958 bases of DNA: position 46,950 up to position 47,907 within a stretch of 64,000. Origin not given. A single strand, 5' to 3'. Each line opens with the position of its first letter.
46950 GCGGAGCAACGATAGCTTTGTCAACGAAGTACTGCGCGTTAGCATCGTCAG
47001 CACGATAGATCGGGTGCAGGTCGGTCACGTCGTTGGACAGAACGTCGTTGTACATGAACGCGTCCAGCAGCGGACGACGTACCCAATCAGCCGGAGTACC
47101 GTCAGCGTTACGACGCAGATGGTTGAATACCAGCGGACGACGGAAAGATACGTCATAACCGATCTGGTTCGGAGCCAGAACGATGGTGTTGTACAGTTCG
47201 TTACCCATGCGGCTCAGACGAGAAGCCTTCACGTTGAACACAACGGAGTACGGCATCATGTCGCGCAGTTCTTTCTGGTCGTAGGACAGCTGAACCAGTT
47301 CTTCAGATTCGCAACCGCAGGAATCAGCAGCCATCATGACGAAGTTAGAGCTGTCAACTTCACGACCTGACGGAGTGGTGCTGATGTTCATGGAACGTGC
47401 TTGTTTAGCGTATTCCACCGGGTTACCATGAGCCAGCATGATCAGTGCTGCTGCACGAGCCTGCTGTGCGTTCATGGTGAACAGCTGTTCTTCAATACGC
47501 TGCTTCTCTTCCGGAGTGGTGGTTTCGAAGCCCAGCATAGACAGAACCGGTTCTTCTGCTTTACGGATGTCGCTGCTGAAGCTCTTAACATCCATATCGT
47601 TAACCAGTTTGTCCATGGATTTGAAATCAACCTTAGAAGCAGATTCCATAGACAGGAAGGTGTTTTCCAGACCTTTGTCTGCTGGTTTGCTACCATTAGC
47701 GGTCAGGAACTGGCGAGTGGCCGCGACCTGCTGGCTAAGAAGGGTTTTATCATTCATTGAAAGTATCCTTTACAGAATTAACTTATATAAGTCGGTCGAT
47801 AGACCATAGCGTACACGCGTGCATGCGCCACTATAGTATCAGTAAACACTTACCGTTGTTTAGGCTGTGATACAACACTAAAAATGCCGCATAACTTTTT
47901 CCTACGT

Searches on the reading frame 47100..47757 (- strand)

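Call 55: find_related_loci(query=window:47100-47757:-, collection=viral_contigs, flank=1500)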
Query window:47100-47757:- (219 aa) in viral_contigs; peptide patterns used: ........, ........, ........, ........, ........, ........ (x = any residue, [..] = any of these).
6 stretches matched a pattern; 3 encode a relative of the query (tblastn E <= 1e-3); 3 distinct loci.
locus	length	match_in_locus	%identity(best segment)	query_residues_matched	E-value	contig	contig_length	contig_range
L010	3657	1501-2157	100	1-219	6e-153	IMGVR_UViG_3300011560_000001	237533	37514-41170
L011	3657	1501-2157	100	1-219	3e-152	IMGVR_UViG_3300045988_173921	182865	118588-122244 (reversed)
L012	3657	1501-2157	99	1-219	3e-151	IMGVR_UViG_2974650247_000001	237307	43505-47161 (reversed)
